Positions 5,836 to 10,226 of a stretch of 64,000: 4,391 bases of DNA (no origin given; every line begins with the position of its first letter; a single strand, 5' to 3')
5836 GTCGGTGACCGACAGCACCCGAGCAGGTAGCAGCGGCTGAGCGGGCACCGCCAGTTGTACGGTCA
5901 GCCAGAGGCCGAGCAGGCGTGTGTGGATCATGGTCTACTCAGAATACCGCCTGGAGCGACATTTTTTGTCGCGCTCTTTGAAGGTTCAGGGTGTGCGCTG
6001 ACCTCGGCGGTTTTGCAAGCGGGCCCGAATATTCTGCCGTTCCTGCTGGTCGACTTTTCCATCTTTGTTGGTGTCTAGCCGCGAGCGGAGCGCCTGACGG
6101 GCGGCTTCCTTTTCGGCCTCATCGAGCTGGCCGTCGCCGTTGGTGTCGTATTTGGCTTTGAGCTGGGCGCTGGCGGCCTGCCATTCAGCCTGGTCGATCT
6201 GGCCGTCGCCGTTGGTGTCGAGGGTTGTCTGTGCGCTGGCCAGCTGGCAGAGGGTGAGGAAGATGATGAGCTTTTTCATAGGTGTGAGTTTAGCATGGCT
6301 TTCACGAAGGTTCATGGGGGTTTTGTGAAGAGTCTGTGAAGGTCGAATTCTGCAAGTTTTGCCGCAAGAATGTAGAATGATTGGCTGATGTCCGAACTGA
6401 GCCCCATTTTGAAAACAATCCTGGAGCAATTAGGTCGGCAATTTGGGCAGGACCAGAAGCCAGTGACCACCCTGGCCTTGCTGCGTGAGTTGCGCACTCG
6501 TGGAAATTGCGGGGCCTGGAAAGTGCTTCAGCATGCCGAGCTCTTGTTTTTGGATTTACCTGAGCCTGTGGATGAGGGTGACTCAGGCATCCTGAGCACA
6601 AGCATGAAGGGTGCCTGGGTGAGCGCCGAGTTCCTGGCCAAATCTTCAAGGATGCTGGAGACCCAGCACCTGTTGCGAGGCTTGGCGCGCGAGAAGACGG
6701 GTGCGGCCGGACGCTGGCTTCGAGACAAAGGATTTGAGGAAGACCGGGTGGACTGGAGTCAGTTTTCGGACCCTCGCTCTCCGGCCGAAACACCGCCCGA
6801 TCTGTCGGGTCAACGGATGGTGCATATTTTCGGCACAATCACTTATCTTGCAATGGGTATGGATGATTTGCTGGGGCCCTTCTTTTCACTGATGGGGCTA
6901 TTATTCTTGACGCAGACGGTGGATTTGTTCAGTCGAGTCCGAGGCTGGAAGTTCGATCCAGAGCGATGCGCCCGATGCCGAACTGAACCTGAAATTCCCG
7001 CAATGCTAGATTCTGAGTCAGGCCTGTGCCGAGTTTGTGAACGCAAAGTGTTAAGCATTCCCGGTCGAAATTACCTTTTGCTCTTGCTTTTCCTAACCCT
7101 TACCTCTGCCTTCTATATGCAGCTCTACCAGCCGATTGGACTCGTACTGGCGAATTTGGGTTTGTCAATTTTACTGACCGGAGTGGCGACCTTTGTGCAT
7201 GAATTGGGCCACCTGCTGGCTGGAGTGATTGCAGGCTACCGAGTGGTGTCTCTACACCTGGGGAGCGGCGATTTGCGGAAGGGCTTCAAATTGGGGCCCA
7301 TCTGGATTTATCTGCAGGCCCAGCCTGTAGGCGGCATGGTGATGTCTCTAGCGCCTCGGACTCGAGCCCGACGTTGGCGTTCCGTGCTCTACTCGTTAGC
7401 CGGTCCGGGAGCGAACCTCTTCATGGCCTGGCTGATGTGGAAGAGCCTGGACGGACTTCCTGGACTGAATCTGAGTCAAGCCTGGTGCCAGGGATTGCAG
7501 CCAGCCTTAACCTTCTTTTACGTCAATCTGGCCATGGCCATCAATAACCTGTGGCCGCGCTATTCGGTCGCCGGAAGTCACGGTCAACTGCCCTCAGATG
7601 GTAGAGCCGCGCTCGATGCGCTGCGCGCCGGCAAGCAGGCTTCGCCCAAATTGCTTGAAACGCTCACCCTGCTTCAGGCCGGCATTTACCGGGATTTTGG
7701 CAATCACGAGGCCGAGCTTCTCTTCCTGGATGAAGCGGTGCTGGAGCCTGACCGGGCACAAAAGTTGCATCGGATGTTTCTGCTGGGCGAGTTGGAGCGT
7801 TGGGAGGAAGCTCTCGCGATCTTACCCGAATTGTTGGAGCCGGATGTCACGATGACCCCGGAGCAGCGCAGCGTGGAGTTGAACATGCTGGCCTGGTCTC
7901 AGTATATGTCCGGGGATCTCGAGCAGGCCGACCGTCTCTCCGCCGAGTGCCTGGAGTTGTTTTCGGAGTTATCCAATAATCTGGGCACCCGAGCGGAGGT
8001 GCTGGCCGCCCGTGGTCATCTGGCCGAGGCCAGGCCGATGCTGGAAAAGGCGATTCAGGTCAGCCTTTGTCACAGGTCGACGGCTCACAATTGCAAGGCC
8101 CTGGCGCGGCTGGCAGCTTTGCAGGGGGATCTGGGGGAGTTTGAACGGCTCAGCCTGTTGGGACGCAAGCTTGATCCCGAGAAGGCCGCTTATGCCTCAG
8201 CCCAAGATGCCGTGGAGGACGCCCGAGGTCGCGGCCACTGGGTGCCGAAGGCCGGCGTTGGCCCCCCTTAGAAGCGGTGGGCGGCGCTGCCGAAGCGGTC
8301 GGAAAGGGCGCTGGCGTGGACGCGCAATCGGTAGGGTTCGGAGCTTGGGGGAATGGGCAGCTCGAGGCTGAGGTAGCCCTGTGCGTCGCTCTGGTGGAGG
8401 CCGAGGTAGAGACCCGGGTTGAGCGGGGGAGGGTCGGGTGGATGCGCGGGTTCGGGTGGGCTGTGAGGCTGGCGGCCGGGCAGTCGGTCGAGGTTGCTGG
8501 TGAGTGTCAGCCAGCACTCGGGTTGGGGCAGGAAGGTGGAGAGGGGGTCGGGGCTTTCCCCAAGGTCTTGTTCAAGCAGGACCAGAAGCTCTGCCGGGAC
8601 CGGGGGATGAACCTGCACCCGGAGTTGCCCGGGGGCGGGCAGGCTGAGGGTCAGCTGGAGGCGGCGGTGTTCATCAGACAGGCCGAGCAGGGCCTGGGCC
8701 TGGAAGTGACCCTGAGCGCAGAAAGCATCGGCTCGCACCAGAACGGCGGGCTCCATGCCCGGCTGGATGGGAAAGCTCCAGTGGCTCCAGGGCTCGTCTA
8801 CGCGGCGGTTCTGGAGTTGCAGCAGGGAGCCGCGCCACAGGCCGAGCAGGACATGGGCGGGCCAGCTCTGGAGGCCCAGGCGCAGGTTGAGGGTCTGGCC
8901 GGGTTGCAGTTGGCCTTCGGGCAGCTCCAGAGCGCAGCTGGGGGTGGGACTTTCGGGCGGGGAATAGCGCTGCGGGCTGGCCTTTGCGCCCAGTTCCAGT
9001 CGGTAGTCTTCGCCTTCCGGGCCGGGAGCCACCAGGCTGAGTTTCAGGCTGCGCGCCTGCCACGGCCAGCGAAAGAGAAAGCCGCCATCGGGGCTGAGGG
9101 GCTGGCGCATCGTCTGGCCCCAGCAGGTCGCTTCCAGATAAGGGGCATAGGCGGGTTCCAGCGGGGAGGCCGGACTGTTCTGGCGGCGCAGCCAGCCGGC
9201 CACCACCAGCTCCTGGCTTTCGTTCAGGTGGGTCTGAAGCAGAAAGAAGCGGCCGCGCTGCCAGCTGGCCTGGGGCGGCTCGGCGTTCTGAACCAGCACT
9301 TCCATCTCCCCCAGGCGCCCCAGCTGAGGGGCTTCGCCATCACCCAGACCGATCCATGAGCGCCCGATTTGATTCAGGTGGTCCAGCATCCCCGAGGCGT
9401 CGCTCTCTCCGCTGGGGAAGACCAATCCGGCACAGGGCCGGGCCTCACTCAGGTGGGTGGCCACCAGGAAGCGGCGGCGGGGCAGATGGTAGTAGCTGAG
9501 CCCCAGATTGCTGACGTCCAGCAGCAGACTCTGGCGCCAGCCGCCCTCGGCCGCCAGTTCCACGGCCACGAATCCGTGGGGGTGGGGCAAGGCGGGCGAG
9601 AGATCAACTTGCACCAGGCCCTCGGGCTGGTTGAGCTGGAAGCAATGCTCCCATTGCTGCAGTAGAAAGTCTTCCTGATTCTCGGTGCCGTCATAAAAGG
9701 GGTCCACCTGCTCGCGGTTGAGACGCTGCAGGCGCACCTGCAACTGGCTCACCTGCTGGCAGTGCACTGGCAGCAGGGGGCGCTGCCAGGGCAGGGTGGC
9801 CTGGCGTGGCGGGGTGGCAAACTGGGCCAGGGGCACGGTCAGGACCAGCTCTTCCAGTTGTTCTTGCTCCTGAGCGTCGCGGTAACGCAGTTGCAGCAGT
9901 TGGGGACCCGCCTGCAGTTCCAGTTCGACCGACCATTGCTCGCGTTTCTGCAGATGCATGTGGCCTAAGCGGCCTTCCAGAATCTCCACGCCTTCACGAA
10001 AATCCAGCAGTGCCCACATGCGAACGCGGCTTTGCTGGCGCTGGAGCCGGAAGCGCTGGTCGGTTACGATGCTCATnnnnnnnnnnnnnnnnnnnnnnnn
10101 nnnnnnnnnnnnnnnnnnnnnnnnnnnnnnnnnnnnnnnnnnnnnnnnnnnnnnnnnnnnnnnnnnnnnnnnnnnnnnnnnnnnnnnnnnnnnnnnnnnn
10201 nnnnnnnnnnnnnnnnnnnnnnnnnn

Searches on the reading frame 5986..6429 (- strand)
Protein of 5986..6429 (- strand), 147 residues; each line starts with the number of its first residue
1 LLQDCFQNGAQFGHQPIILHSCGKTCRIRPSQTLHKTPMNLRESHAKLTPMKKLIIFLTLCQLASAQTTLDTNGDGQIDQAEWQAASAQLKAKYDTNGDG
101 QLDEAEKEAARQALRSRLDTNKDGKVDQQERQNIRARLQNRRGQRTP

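Call 75: search_protein_families(library=pfam, proteins=[window:5986-6429:-], max_evalue=0.001)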
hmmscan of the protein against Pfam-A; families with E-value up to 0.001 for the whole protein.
window:5986-6429:- (147 aa): 7 families
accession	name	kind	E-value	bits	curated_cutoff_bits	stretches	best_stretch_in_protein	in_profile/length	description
PF13202.12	EF-hand_5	-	1.6e-12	46.7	25.9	1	70-85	8-23/25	EF hand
PF00036.39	EF-hand_1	-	1.2e-11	43.7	25.4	0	70-86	9-25/29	EF hand domain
PF13405.12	EF-hand_6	-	9.1e-09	34.7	25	0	70-86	9-25/30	EF-hand domain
PF13499.12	EF-hand_7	-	2.9e-07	31.2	30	1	69-130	10-61/67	EF-hand domain pair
PF00404.24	Dockerin_1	-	2.2e-05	25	22.9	0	113-138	31-56/57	Dockerin type I domain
PF10591.15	SPARC_Ca_bdg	-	9.9e-05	23.1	22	0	44-84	72-111/113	Secreted protein acidic and rich in cysteine Ca binding region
PF23657.1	DUF7151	-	0.00062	20.1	27.2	0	94-106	26-38/46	Domain of unknown function (DUF7151)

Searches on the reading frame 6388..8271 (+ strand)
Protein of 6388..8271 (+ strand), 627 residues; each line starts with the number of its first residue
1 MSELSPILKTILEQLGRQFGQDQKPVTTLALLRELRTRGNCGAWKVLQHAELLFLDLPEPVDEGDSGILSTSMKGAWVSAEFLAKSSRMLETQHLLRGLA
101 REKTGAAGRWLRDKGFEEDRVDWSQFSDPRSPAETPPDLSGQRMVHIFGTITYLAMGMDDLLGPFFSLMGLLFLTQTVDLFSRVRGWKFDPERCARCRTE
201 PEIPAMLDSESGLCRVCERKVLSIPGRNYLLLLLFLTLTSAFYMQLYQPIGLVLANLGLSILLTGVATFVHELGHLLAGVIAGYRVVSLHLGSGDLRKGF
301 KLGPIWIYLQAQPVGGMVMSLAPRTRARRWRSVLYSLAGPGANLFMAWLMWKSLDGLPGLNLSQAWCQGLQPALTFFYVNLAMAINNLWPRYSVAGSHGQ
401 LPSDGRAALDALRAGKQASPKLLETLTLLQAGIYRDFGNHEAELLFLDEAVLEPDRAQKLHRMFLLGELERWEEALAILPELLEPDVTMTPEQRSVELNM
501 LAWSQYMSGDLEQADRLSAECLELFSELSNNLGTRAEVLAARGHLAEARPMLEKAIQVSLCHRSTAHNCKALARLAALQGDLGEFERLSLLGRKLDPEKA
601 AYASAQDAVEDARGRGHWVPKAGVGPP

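Call 41: search_protein_families(library=pfam, proteins=[window:6388-8271:+], max_evalue=1)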
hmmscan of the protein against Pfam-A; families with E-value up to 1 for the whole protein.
window:6388-8271:+ (627 aa): 9 families
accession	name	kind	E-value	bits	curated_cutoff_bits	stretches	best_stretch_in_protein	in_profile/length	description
PF02163.28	Peptidase_M50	-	8.2e-09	35.6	27.2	1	261-378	3-124/221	Peptidase family M50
PF07721.20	TPR_4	-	0.00019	22.1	27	1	534-553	6-25/26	Tetratricopeptide repeat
PF02861.25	Clp_N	-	0.00026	21.5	20.7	1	89-121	12-44/53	Clp amino terminal domain, pathogenicity island component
PF13398.12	Peptidase_M50B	-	0.0003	21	26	1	254-314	11-52/201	Peptidase M50B-like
PF13424.12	TPR_12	-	0.00079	20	30.1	1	532-582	6-61/77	Tetratricopeptide repeat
PF07719.23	TPR_2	-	0.002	18.5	27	0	534-557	6-29/34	Tetratricopeptide repeat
PF11510.14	FA_FANCE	-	0.1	12.5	22.2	1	450-501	154-203/262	Fanconi Anaemia group E protein FANCE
PF13374.12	TPR_10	-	0.16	12.5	27.5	1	536-558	9-31/42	Tetratricopeptide repeat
PF23938.1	DUF7273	-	0.17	12.5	31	1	527-573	11-57/65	Domain of unknown function (DUF7273)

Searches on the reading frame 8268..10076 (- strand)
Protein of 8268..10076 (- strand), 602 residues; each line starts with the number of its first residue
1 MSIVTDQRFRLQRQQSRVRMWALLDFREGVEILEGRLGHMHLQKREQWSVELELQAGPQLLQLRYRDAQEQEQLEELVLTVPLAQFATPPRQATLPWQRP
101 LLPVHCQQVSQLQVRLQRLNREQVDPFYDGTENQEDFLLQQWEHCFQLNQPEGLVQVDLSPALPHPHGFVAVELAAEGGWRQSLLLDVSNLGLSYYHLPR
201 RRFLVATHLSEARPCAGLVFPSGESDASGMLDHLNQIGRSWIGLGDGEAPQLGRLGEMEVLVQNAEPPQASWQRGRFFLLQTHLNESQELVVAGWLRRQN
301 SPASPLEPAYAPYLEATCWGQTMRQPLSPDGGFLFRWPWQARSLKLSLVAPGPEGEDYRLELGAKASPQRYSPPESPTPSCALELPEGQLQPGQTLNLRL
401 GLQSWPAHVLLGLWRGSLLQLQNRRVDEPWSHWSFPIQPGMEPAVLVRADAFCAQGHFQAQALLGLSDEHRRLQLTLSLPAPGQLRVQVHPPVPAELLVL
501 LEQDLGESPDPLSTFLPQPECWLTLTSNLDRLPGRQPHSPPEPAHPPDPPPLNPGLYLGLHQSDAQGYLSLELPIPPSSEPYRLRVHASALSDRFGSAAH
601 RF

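Call 4: search_protein_families(library=pfam, proteins=[window:8268-10076:-], max_evalue=0.1)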
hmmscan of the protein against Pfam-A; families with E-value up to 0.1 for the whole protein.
window:8268-10076:- (602 aa): 0 families

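Call 5: search_protein_families(library=ncbifam, proteins=[window:8268-10076:-], max_evalue=0.1)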
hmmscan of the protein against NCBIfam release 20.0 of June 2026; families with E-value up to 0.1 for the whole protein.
window:8268-10076:- (602 aa): 0 families

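Call 10: search_protein_families(library=padloc, proteins=[window:8268-10076:-], max_evalue=0.1)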
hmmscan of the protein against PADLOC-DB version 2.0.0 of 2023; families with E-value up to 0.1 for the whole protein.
window:8268-10076:- (602 aa): 0 families

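Call 11: search_protein_families(library=phrogs, proteins=[window:8268-10076:-], max_evalue=0.1)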
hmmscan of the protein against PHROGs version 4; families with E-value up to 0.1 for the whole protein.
window:8268-10076:- (602 aa): 0 families

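Call 73: search_solved_structures(query=window:8268-10076:-, max_evalue=1)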
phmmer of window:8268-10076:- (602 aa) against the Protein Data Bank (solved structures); distinct sequences matched with E-value up to 1: 8.
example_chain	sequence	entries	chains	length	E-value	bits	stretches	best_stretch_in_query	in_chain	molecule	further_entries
6vpi_A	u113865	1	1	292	0.59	11.6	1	12-55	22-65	TPX2 fragment - Aurora A kinase domain fusion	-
6vpj_A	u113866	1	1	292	0.59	11.6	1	12-55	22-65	TPX2 fragment - Aurora A kinase domain fusion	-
9suy_A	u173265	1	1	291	0.61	11.6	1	12-55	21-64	Targeting protein for Xklp2,Aurora kinase A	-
6vpg_A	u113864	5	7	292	0.61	11.6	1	12-55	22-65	TPX2 fragment - Aurora A kinase domain fusion | TPX2 fragment - Aurora A kinase domain fusion modified by cacodyate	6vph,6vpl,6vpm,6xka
1muo_A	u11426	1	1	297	0.67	11.5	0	11-55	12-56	Aurora-related kinase 1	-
7o2v_A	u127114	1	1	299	0.71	11.4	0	11-55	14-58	Aurora kinase A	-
2j4z_A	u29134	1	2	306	0.73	11.4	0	11-55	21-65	SERINE THREONINE-PROTEIN KINASE 6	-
2bmc_A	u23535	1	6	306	0.76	11.3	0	11-55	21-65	SERINE THREONINE-PROTEIN KINASE 6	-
